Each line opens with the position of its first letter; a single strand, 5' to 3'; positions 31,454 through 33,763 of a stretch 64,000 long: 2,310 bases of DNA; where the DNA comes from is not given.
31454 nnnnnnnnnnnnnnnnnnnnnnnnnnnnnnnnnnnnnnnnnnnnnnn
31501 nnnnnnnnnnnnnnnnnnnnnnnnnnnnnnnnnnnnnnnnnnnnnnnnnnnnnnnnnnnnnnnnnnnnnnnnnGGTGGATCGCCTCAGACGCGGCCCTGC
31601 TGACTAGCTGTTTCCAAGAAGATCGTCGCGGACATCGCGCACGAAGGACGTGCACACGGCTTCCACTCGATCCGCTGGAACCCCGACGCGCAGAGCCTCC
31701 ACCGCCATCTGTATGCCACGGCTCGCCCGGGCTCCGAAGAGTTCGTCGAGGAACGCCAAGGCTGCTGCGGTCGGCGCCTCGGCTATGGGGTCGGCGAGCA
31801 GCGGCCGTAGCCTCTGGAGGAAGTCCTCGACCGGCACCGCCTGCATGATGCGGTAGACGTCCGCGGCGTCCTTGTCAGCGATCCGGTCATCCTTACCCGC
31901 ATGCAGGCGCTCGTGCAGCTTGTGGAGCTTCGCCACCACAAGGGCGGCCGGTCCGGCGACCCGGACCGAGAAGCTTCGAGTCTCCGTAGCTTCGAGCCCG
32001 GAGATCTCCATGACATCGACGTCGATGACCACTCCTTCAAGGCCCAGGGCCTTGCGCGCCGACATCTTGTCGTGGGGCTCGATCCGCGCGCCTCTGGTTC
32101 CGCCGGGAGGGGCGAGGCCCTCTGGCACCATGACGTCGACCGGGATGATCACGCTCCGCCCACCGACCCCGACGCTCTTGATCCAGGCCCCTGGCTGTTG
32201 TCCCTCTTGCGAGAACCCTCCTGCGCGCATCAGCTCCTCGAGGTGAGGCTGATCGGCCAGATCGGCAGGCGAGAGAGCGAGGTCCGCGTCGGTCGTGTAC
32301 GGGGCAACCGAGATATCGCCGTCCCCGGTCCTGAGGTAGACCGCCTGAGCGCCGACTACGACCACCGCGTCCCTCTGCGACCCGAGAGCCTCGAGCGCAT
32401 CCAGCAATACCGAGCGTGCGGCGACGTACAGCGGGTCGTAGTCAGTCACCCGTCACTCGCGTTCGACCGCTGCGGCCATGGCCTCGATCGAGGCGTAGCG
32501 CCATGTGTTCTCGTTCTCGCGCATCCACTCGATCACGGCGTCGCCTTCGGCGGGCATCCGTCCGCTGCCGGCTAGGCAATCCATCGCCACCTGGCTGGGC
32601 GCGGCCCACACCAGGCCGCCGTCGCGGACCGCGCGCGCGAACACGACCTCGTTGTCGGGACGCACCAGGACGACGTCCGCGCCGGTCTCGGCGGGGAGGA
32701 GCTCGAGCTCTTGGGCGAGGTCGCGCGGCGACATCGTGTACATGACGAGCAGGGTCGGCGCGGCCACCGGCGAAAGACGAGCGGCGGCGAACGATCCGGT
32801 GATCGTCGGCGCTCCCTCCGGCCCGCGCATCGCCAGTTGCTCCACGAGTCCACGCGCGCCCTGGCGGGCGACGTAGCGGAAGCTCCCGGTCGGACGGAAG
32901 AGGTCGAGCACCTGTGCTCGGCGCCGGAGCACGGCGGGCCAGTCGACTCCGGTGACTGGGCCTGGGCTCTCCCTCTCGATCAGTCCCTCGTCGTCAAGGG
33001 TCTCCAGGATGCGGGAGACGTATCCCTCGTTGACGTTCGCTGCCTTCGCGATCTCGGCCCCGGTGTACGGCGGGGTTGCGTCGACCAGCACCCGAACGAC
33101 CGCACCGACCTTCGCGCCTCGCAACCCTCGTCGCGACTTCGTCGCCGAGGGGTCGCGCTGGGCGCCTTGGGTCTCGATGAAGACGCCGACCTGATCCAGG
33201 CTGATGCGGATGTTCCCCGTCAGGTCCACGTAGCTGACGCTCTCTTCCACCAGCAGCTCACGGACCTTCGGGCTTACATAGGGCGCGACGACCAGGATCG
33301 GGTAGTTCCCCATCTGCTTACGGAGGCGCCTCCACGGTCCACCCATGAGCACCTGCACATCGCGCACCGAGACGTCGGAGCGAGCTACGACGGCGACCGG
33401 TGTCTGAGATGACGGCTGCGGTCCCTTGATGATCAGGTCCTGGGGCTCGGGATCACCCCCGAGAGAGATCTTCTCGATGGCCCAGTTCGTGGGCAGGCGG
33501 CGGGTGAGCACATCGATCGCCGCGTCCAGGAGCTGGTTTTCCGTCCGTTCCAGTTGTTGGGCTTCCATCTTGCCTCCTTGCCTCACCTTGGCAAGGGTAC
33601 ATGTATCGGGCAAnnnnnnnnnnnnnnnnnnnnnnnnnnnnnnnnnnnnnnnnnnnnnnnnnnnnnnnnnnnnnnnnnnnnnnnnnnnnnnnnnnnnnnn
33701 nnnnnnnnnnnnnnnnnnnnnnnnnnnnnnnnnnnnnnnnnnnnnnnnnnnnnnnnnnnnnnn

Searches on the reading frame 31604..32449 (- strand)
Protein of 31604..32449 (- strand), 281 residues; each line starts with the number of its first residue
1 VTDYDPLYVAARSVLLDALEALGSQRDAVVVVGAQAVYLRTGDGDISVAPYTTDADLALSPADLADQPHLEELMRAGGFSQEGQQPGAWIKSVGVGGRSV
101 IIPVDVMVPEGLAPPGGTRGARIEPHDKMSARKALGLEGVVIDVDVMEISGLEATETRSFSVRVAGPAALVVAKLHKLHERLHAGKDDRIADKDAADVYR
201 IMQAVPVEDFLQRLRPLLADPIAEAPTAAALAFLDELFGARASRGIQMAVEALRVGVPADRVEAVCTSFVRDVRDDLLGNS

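Call 44: search_protein_families(library=pfam, proteins=[window:31604-32449:-], max_evalue=0.01)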
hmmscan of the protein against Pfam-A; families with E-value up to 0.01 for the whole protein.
window:31604-32449:- (281 aa): 0 families

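Call 78: search_protein_families(library=padloc, proteins=[window:31604-32449:-], max_evalue=0.01)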
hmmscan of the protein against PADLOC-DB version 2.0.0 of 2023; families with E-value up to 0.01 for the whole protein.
window:31604-32449:- (281 aa): 1 family
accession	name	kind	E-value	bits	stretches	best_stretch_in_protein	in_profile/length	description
PDLC04516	PDC-M21B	-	0.0054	14.5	0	20-85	17-84/234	-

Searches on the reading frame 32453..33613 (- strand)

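Call 44: search_protein_families(library=pfam, proteins=[window:32453-33613:-], max_evalue=0.01)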
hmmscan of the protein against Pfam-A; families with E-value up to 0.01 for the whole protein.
window:32453-33613:- (386 aa): 7 families
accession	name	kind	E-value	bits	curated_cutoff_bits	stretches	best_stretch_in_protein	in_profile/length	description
PF01047.28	MarR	-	0.0001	22.6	24.6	1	180-215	15-50/59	MarR family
PF12802.13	MarR_2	-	0.00016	22.2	27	1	180-217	18-56/61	MarR family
PF09339.16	HTH_IclR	-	0.00041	20.5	22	1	169-215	5-51/52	IclR helix-turn-helix domain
PF01978.25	TrmB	-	0.0005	20.3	25.6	1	176-216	17-56/68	Sugar-specific transcriptional regulator TrmB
PF13545.12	HTH_Crp_2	-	0.0018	18.6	27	1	181-225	21-64/70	Crp-like helix-turn-helix domain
PF02082.26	Rrf2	-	0.0027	18.3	30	1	180-213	21-54/132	Iron-dependent Transcriptional regulator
PF13412.12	HTH_24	-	0.005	16.8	21.9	0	181-213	16-48/48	Winged helix-turn-helix DNA-binding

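Call 78: search_protein_families(library=padloc, proteins=[window:32453-33613:-], max_evalue=0.01)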
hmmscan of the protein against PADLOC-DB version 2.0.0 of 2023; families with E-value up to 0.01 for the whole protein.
window:32453-33613:- (386 aa): 1 family
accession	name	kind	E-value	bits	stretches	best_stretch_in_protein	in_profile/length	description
PDLC04369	PDC-M05A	-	0.0026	15.4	1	171-216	17-63/201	-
